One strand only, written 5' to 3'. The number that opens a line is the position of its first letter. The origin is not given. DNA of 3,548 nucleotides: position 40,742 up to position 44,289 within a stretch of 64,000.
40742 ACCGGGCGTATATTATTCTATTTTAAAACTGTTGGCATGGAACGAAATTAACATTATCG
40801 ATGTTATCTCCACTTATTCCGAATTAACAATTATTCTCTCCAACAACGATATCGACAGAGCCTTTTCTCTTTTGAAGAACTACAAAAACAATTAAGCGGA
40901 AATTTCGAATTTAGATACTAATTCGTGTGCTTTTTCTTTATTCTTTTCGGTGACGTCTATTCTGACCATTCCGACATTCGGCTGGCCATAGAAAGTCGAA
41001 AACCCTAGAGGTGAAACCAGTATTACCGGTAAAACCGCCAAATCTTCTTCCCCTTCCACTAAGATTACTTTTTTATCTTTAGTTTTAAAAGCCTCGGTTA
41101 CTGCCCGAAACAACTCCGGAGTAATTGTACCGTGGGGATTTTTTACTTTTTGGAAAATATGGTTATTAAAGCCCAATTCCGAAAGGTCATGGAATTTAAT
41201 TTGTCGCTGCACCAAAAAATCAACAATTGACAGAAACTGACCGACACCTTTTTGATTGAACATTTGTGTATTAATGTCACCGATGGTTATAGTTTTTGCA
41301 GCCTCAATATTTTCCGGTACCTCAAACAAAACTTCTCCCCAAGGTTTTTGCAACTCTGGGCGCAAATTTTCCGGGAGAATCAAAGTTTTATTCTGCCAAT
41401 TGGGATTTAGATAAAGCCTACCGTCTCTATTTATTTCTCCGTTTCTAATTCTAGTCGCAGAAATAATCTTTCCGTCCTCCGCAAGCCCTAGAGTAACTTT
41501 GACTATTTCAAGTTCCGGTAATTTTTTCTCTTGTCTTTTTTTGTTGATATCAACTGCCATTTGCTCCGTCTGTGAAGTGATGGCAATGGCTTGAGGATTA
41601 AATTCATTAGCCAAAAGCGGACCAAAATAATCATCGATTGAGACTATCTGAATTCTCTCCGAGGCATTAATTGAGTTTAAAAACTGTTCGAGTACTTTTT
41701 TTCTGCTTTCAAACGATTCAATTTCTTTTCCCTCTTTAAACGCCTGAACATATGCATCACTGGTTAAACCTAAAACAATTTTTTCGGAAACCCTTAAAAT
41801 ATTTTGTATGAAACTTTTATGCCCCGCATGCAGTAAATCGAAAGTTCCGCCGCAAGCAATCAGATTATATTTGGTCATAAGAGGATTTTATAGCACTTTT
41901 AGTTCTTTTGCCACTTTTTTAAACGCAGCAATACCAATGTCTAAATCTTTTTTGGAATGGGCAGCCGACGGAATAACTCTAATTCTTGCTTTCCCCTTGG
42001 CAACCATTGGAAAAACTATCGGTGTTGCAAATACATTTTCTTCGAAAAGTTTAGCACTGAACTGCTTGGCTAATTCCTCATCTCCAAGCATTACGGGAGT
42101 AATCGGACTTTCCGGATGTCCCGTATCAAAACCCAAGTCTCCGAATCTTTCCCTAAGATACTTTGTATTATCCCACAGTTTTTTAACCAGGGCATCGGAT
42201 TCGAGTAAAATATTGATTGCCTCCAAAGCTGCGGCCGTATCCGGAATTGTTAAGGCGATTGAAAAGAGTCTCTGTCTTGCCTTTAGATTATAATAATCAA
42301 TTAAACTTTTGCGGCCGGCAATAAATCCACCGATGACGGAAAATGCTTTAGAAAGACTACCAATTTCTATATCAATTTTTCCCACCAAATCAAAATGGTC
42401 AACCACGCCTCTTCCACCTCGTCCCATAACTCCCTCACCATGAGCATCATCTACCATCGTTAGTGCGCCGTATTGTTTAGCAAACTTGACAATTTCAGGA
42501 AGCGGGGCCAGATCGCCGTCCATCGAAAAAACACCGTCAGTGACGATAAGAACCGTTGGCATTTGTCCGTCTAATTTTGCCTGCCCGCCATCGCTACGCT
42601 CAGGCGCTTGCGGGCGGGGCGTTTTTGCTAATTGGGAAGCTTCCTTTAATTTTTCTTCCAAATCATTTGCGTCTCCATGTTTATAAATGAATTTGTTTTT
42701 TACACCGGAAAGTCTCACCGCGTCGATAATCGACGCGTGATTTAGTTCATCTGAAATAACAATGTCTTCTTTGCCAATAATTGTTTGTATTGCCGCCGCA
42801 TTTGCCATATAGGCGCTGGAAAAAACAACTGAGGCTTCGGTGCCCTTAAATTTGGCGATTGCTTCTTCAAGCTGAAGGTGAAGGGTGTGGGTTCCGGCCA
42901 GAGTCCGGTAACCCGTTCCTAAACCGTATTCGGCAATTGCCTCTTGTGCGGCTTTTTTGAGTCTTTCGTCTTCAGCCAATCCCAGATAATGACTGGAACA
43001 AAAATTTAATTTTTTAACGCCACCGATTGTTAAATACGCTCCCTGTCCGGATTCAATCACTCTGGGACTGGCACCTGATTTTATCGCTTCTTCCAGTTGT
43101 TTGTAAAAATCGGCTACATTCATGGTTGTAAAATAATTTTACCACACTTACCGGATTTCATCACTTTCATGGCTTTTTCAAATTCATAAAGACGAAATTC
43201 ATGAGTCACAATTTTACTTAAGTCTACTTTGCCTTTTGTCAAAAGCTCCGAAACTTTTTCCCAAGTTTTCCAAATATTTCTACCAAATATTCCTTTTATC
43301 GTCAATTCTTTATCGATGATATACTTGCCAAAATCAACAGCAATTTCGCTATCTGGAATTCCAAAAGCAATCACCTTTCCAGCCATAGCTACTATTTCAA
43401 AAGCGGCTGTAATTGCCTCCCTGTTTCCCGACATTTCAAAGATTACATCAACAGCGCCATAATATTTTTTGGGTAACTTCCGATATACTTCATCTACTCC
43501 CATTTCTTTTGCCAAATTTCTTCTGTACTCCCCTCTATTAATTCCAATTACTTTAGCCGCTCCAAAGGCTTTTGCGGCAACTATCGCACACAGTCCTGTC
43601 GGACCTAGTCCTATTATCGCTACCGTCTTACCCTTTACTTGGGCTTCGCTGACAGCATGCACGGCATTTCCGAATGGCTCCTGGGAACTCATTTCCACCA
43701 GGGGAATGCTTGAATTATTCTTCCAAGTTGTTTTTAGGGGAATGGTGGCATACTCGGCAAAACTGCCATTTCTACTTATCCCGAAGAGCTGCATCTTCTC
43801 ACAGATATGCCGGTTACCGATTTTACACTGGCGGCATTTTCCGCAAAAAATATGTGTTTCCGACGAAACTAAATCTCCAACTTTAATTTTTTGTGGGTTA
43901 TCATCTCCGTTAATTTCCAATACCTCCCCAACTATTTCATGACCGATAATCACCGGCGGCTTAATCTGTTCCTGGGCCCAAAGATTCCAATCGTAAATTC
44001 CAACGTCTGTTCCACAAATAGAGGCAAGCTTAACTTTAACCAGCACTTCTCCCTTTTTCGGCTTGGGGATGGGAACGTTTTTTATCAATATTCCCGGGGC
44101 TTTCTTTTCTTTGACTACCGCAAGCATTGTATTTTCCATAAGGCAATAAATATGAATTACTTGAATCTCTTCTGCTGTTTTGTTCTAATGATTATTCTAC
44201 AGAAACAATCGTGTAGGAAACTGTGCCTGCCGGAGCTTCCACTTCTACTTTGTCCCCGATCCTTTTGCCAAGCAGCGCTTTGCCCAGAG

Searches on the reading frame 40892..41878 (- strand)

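Call 64: search_protein_families(library=pfam, proteins=[window:40892-41878:-], max_evalue=0.00001)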
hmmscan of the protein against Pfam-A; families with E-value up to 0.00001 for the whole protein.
window:40892-41878:- (328 aa): 2 families
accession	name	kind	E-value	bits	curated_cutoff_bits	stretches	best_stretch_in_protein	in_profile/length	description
PF04019.17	DUF359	-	6.1e-29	100.6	25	1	204-325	2-126/126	Protein of unknown function (DUF359)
PF01467.32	CTP_transf_like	-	8.1e-12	45.9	21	1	9-146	2-132/133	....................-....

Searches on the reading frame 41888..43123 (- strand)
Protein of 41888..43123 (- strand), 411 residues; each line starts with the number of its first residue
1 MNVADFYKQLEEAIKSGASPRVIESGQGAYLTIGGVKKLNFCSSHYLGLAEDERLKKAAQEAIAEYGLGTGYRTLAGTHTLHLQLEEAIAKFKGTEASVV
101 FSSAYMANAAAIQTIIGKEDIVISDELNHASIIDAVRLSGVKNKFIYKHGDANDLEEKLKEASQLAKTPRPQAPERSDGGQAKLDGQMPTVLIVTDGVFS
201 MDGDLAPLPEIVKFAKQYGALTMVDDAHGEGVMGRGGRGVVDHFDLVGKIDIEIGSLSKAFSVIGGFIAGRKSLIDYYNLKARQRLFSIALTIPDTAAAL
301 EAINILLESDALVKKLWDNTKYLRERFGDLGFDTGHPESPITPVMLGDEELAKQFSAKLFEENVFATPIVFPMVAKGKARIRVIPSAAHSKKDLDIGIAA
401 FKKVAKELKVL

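Call 64: search_protein_families(library=pfam, proteins=[window:41888-43123:-], max_evalue=0.00001)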
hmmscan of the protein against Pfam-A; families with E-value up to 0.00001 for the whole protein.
window:41888-43123:- (411 aa): 1 family
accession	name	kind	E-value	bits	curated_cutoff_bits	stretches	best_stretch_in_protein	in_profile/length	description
PF00155.27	Aminotran_1_2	-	7.3e-54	183.8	19.7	1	37-400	2-360/361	Aminotransferase class I and II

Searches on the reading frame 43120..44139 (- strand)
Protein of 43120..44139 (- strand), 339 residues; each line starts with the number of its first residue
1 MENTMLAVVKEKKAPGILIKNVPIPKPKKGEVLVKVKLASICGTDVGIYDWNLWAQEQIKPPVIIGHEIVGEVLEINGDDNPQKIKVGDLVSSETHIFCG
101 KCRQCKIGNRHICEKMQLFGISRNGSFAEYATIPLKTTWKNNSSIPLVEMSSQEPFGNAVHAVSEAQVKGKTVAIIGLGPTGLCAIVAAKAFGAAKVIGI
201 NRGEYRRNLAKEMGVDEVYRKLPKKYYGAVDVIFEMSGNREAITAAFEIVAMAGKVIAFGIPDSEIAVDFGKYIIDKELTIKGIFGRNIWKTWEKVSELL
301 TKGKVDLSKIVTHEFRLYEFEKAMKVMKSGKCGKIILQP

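Call 64: search_protein_families(library=pfam, proteins=[window:43120-44139:-], max_evalue=0.00001)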
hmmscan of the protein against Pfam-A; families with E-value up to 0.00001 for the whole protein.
window:43120-44139:- (339 aa): 3 families
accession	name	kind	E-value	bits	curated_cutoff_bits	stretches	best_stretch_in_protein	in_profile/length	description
PF08240.17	ADH_N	-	1.6e-25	89.8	23.5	1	29-139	2-100/104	Alcohol dehydrogenase GroES-like domain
PF00107.32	ADH_zinc_N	-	4.9e-23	81.9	31.8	1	180-301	1-128/129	Zinc-binding dehydrogenase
PF16912.11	Glu_dehyd_C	-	2.9e-08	33.9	34.9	1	159-325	20-199/211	Glucose dehydrogenase C-terminus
